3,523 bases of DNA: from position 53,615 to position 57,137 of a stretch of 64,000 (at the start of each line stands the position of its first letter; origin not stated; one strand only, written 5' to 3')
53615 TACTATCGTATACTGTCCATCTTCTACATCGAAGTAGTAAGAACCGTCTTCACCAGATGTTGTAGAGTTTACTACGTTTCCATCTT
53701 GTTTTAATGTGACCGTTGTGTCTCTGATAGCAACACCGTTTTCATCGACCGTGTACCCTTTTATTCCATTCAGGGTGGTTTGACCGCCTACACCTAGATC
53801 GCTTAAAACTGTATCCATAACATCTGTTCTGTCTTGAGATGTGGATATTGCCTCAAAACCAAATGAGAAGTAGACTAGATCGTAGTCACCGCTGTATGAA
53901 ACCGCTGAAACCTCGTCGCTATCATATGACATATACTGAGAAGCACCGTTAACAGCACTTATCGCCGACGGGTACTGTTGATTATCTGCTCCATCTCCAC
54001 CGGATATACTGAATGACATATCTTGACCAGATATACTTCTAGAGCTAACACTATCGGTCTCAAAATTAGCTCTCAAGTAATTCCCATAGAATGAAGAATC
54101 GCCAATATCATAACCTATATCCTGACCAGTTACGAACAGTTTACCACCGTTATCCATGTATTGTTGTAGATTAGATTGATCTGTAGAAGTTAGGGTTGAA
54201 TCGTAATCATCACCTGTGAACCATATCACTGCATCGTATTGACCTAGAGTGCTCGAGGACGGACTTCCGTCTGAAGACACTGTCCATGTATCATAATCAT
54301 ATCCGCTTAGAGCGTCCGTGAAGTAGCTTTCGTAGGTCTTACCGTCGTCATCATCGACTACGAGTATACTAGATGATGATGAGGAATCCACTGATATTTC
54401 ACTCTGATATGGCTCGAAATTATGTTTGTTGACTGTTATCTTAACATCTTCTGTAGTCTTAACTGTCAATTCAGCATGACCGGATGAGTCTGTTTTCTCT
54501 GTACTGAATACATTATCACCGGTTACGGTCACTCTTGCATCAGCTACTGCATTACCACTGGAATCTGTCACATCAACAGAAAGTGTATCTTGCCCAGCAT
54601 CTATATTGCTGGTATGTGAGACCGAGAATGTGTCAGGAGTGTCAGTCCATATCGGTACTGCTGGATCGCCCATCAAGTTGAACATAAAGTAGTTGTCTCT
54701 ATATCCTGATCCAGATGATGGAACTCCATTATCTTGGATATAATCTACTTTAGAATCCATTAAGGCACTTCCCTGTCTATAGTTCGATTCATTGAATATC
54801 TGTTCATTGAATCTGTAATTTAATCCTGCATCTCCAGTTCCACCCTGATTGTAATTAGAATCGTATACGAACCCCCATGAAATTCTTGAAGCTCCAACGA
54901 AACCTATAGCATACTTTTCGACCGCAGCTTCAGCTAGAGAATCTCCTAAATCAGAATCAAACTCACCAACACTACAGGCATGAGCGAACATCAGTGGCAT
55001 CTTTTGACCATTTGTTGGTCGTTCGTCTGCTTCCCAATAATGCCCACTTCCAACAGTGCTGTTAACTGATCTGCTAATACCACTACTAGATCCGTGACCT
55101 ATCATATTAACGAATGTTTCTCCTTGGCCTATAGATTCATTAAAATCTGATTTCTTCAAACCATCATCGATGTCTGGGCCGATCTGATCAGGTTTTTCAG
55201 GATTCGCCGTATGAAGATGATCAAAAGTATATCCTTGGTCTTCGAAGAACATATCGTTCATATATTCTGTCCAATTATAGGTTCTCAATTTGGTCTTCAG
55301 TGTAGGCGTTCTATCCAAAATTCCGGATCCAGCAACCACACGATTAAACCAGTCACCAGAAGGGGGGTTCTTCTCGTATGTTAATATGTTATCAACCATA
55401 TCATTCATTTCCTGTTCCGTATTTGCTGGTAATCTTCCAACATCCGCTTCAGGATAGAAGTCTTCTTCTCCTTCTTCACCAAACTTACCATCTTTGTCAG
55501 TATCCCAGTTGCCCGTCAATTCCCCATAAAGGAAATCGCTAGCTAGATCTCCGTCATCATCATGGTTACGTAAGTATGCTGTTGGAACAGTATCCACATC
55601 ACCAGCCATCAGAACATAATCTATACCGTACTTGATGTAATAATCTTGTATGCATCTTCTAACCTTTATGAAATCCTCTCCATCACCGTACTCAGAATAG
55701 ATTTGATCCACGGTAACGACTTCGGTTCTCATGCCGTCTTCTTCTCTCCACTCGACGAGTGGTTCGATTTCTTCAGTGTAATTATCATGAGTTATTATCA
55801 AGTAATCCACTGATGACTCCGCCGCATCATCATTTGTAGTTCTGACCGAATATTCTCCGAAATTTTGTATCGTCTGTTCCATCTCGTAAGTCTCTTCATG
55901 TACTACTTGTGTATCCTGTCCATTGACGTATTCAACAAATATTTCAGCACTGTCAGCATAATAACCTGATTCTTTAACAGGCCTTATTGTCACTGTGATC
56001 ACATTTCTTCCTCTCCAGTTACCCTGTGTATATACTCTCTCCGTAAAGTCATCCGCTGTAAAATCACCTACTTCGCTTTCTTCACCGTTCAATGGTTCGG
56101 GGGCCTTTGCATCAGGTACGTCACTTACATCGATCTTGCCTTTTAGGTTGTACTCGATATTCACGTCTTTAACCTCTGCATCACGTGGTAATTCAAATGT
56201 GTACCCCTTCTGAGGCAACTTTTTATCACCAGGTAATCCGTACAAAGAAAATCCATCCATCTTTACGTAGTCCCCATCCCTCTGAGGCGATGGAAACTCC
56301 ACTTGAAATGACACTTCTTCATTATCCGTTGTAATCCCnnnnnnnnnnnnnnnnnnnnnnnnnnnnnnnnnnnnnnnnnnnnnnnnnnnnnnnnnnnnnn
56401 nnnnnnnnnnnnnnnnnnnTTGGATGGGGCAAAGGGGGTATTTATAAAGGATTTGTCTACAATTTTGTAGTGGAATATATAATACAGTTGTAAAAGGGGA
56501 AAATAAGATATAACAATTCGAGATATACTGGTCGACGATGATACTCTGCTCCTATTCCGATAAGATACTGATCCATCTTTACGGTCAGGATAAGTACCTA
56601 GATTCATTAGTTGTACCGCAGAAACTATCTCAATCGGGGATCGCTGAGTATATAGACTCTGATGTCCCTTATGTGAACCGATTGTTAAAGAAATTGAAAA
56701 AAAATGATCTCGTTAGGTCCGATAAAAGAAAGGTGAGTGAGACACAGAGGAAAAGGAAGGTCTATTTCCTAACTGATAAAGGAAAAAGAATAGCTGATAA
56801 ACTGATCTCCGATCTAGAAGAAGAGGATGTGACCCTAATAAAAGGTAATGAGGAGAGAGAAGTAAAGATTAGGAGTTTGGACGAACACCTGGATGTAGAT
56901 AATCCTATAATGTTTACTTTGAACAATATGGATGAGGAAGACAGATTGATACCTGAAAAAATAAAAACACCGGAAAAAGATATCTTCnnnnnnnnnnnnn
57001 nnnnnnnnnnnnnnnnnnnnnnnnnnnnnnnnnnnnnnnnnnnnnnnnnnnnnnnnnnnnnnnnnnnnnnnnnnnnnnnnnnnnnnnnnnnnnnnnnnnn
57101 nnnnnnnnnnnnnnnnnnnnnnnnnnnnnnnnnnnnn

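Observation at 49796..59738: Giant secreted C25 (gingipain-like) protease with a triplicated module, divergently paired with a wHTH-STAND-TPR regulator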

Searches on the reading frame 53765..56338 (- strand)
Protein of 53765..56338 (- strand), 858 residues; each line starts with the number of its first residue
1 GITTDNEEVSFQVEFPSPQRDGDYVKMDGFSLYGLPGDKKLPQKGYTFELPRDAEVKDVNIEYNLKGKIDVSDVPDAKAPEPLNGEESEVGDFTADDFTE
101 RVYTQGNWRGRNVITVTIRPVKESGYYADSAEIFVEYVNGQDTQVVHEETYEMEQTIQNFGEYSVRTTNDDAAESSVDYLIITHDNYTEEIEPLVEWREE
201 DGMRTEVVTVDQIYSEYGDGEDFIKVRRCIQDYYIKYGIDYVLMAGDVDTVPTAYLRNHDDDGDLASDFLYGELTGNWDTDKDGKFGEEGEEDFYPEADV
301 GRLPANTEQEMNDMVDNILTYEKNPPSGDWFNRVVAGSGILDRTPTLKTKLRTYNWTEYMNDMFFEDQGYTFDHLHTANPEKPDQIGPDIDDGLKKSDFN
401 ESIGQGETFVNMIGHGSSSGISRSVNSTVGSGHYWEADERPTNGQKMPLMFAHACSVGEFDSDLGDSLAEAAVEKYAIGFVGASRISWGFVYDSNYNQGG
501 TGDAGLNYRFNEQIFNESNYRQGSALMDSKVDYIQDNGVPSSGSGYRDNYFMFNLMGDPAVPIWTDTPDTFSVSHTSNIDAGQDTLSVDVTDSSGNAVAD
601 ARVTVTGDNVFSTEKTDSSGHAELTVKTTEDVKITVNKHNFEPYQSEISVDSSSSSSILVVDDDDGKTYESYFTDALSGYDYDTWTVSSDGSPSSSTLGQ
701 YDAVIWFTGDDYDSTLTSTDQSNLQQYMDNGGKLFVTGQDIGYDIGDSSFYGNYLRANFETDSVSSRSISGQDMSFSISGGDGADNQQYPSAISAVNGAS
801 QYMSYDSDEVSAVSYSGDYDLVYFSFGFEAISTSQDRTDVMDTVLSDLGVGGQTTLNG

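Call 94: predict_structure(alignment_id=A5)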
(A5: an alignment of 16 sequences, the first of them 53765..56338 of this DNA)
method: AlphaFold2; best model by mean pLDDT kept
length: 858 residues; sequences in the alignment: 16
mean_pLDDT: 72.1   pTM: 0.62
mean pLDDT of the five models: 72.1, 70.7, 68.4, 67.8, 66.2
residues with pLDDT >= 90: 117; 70-90: 416; 50-70: 199; < 50: 126
segments of 3 or more residues with pLDDT < 50: 1-4, 78-100, 141-174, 339-354, 377-393, 426-432, 490-497, 540-542, 783-787, 852-858
pLDDT, mean of each block of 10 residues (from residue 1): 59 77 66 60 72 74 81 60 33 31 67 76 79 75 37 29 27 63 95 91 90 86 91 84 93 78 75 81 78 81 93 91 72 62 35 50 68 55 45 57 70 72 51 63 68 80 81 87 70 47 72 77 88 63 59 90 76 79 76 88 80 84 75 83 82 67 72 79 83 80 82 76 87 82 59 84 71 83 51 85 86 90 86 88 87 35
secondary structure, 60 per line:
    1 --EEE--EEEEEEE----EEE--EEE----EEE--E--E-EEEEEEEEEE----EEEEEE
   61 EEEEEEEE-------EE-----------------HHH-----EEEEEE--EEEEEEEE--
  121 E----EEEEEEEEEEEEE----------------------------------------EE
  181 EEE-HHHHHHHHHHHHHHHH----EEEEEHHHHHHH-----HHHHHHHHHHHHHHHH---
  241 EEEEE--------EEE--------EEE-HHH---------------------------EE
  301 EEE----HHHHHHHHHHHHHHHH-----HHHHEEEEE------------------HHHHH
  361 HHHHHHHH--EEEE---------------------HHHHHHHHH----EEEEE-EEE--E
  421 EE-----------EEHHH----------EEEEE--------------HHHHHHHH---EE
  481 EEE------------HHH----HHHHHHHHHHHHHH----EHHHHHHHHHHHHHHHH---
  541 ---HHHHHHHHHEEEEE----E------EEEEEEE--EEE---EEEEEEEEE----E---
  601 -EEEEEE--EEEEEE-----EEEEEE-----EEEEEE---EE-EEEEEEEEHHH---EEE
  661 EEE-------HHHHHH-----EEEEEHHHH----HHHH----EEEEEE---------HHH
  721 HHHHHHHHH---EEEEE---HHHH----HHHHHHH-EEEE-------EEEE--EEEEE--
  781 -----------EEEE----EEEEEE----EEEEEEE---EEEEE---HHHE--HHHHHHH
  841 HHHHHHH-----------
elements in order (helices of 4 or more, strands of 3 or more residues): E3-5 E8-14 E19-21 E24-26 E31-33 E41-50 E55-68 E103-108 E111-118 E126-138 E179-183 H185-200 E205-209 H210-216 H222-237 E241-245 E254-256 E265-267 E299-303 H308-323 H329-332 E333-337 H356-368 E371-374 H396-404 E409-413 E415-417 E420-422 E449-453 H468-475 E479-483 H503-516 H522-537 H544-552 E553-557 E569-575 E578-580 E584-592 E602-607 E610-615 E621-626 E632-637 E644-651 E658-663 H671-676 E682-686 H687-690 H695-698 E703-708 H718-729 E733-737 H741-744 H749-755 E757-760 E768-771 E774-778 E792-795 E800-805 E810-816 E820-824 H834-847
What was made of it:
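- The model of aa 28-885 is of moderate confidence (pLDDT 72; call 94), so domain packing cannot be read from it.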

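Call 96: fold_search(model_id=the predicted structure, library=pdb)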
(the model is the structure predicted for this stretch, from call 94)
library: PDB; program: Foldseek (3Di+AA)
matches with E <= 10: 1725; with E <= 0.001: 34
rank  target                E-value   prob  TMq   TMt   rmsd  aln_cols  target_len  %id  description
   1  1cvr                  1.2e-26  1.00  0.43  0.81   4.3       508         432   17  Crystal structure of the Arg specific cysteine proteinase gingipain R (RGPB) (released 2000-03-01)
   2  4ief_B                2.3e-26  1.00  0.42  0.82   4.0       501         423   18  Complex of Porphyromonas gingivalis RgpB pro- and mature domains (released 2013-04-10)
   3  4ief_D                3.2e-26  1.00  0.43  0.83   4.0       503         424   18  Complex of Porphyromonas gingivalis RgpB pro- and mature domains (released 2013-04-10)
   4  6i9a_A                2.5e-25  1.00  0.41  0.74   4.7       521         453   16  Porphyromonas gingivalis gingipain K (Kgp) in complex with inhibitor KYT-36 (released 2019-03-13)
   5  4rbm                  4.7e-24  1.00  0.41  0.74   4.6       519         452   16  Porphyromonas gingivalis gingipain K (Kgp) catalytic and immunoglobulin superfamily-like domains (released 2014-10-08)
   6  5xxm_B                3.5e-06  0.97  0.11  0.12  18.8       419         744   11  Crystal structure of GH3 beta-glucosidase from Bacteroides thetaiotaomicron in complex with gluconolactone (released 2017-12-13)
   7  5xxm_A                9.1e-06  0.93  0.11  0.12  18.8       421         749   11  Crystal structure of GH3 beta-glucosidase from Bacteroides thetaiotaomicron in complex with gluconolactone (released 2017-12-13)
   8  5xxl_A                1.3e-05  0.93  0.11  0.12  18.9       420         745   11  Crystal structure of GH3 beta-glucosidase from Bacteroides thetaiotaomicron (released 2017-12-13)
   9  5xxo_A                1.3e-05  0.92  0.11  0.12  18.1       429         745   10  Crystal structure of mutant (D286N) GH3 beta-glucosidase from Bacteroides thetaiotaomicron in complex with sophorotrio (released 2017-12-13)
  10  5xxo_B                1.7e-05  0.91  0.11  0.12  18.3       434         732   11  Crystal structure of mutant (D286N) GH3 beta-glucosidase from Bacteroides thetaiotaomicron in complex with sophorotrio (released 2017-12-13)
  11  5xxl_B                1.9e-05  0.92  0.11  0.12  18.6       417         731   12  Crystal structure of GH3 beta-glucosidase from Bacteroides thetaiotaomicron (released 2017-12-13)
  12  4zoa_A                3.1e-05  0.89  0.11  0.13  19.4       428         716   11  Crystal Structure of beta-glucosidase from Listeria innocua in complex with isofagomine (released 2016-05-18)
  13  5xxn_B                3.1e-05  0.87  0.11  0.12  18.3       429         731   11  Crystal Structure of mutant (D286N) beta-glucosidase from Bacteroides thetaiotaomicron in complex with sophorose (released 2017-12-13)
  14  7y84_C                4.9e-05  1.00  0.20  0.25  12.5       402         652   14  CryoEM structure of type III-E CRISPR Craspase gRAMP-crRNA in complex with TPR-CHAT protease (released 2022-12-14)
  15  5xxn_A                4.9e-05  0.85  0.11  0.12  18.9       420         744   11  Crystal Structure of mutant (D286N) beta-glucosidase from Bacteroides thetaiotaomicron in complex with sophorose (released 2017-12-13)
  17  5mun_A                1.1e-04  1.00  0.11  0.44   7.9       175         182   14  Structural insight into zymogenic latency of gingipain K from Porphyromonas gingivalis. (released 2017-02-22)
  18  5mun_B                1.3e-04  1.00  0.11  0.41   8.3       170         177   15  Structural insight into zymogenic latency of gingipain K from Porphyromonas gingivalis. (released 2017-02-22)
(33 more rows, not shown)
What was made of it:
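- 54653..55804 (-): Peptidase_C25 catalytic domain (aa 206-589). The catalytic His442 codon is at 55094-55096 and the Cys482 codon at 54974-54976. Fold match to 1cvr with TMt 0.81 and E 1e-26 (call 96).
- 54365..54592 (-): Ig-like domain that follows the catalytic domain (aa 610-685), in the same position as the IgSF domain of gingipains. The model aligns with the Kgp catalytic + IgSF structure 4rbm (call 96).
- On Peptidase family C25 (gingipain family, clan CD): The AF2 model matches 1cvr at E 1.2e-26 with TMt 0.81, and 4rbm (Kgp catalytic + IgSF) with TMt 0.74 (calls 94, 96). Foldseek matches RgpB and Kgp prodomains (prob 1.0, TMt 0.41-0.44; call 96).
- The AF2 model of aa 28-885 matches RgpB 1cvr (TMt 0.81, E 1e-26), Kgp 4rbm (TMt 0.74) and the gingipain prodomains (call 96). 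The best structural matches are the RgpB and Kgp catalytic domains together with their prodomains (call 96).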

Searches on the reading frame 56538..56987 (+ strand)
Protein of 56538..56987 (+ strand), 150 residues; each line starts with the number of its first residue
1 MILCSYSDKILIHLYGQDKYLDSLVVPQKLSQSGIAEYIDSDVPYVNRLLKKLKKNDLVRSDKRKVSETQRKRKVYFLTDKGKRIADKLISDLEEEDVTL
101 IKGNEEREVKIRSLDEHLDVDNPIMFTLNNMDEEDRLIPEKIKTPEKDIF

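Call 79: search_solved_structures(query=A4, max_evalue=1, show_alignments=2)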
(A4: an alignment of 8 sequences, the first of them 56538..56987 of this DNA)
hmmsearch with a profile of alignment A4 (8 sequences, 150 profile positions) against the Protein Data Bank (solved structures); distinct sequences matched with E-value up to 1: 76 (the best 60 are shown).
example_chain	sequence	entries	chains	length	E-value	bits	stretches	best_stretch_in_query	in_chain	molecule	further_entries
8h3v_X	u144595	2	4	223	0.0011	22.1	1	25-70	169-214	NtcA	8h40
3la2_A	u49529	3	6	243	0.0013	21.8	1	25-70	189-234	Global nitrogen regulator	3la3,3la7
7bhy_A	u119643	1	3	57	0.0015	21.5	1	27-60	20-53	Deoxyribonucleoside regulator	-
2qvo_A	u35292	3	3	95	0.012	18.6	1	30-93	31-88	Uncharacterized protein AF_1382 | Protein AF_1382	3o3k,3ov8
2xgx_A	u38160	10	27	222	0.013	18.6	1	25-67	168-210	GLOBAL NITROGEN REGULATOR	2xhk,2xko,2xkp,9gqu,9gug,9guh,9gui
3e5u_C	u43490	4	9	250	0.013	18.5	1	21-66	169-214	Cyclic nucleotide-binding protein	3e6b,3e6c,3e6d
5fb2_A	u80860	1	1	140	0.016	18.3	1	29-107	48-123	MarR family regulatory protein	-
3eco_A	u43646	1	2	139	0.016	18.2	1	29-107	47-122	MepR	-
4l9j_A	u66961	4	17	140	0.016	18.2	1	29-107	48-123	MepR | MarR family regulatory protein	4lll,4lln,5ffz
4l9t_A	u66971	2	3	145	0.017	18.2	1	29-107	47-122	MepR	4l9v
4ld5_A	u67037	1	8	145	0.021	17.9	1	29-107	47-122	MepR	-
6dt4_A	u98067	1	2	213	0.024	17.7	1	10-66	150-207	Cyclic AMP receptor protein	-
3oop_A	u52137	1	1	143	0.027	17.5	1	27-94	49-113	Lin2960 protein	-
3qop_A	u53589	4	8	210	0.029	17.4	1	10-66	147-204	Catabolite gene activator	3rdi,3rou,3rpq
1i5z_A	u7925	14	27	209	0.03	17.4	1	10-66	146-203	CATABOLITE GENE ACTIVATOR PROTEIN | CATABOLITE GENE ACTIVATOR PROTEIN (CAP) | PROTEIN (CATABOLITE GENE ACTIVATOR PROTEIN (CAP))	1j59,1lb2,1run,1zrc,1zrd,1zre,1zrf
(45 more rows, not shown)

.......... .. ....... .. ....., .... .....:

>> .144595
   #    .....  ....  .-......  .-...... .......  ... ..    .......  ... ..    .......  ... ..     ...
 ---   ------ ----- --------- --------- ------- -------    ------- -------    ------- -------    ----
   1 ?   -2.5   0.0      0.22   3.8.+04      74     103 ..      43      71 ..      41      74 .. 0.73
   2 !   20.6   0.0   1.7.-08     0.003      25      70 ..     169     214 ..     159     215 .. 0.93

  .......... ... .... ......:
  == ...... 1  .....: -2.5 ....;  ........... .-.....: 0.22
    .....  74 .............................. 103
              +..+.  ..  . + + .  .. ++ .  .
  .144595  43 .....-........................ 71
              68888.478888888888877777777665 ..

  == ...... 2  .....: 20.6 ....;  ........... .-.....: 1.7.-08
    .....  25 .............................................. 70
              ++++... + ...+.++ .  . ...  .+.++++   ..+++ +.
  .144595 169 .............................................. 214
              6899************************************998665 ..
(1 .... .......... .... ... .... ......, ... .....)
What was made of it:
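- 56538..56822 (+): N-terminal PadR-like winged helix-turn-helix (aa 1 to about 95), with the conserved wing motif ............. A profile search of PDB hits the NtcA, CRP and MarR DNA-binding domains (call 79).
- On STAND NTPase transcription factors (MalT / PH0952 type): A PDB profile search finds the NtcA, CRP and MarR DNA-binding domains (call 79).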

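Call 80: search_protein_families(library=pfam, alignment_id=A4, max_evalue=0.01)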
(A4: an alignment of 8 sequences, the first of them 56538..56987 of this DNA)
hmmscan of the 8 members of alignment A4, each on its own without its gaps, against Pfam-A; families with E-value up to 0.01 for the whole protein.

A. member 1, window:56538-56987:+ (150 aa): 9 families
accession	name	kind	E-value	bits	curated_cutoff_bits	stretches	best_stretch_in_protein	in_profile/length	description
PF03551.20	PadR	-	2.1e-06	28.1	27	1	48-84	36-71/75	Transcriptional regulator PadR-like family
PF13545.12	HTH_Crp_2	-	7.5e-05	23.1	27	1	22-66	16-59/70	Crp-like helix-turn-helix domain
PF01047.28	MarR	-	0.00016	21.9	24.6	1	28-63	16-51/59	MarR family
PF13814.12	Replic_Relax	-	0.00074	20.1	25.3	1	30-118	10-99/191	Replication-relaxation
PF13463.12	HTH_27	-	0.0011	19.6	22.2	1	41-82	31-68/68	Winged helix DNA-binding domain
PF14947.12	HTH_45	-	0.0027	18.1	25.5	1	46-89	36-69/77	Winged helix-turn-helix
PF04458.17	DUF505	-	0.0027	16.6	28.7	1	35-91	357-408/622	Protein of unknown function (DUF505)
PF12802.13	MarR_2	-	0.0071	16.9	27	0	28-60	19-51/61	MarR family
PF02002.24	TFIIE_alpha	-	0.0071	16.6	22.9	1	18-81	16-79/105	TFIIE alpha subunit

B. families by the number of members that match (of 8 scanned): 20 families
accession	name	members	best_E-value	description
PF13545.12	HTH_Crp_2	6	8e-07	Crp-like helix-turn-helix domain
PF03551.20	PadR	5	6.3e-07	Transcriptional regulator PadR-like family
PF24034.1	DUF7343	5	4.6e-05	Domain of unknown function (DUF7343)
PF12802.13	MarR_2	5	0.002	MarR family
PF14947.12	HTH_45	4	3.7e-05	Winged helix-turn-helix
PF13412.12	HTH_24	4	4.1e-05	Winged helix-turn-helix DNA-binding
PF01047.28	MarR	4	0.00016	MarR family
PF13730.12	HTH_36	3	0.00016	Helix-turn-helix domain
PF01978.25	TrmB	2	0.00011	Sugar-specific transcriptional regulator TrmB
PF13463.12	HTH_27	2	0.00013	Winged helix DNA-binding domain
PF13814.12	Replic_Relax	1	0.00074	Replication-relaxation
PF21984.2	DnaD_N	1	0.0014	DnaD N-terminal domain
PF01022.26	HTH_5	1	0.0019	Bacterial regulatory protein, arsR family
PF04458.17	DUF505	1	0.0027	Protein of unknown function (DUF505)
PF01325.25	Fe_dep_repress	1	0.0031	Iron dependent repressor, N-terminal DNA binding domain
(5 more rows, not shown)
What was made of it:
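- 56538..56822 (+): The N-terminal 150 aa scanned alone score 28.1 bits against Pfam PadR (cut-off 27) (call 80).
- On STAND NTPase transcription factors (MalT / PH0952 type): Six of eight homologues hit HTH_Crp_2 and five of eight hit PadR (call 80).
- PadR-like wHTH (calls 79, 80).
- Tried and rejected: Profile searches replaced it (calls 79, 80).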
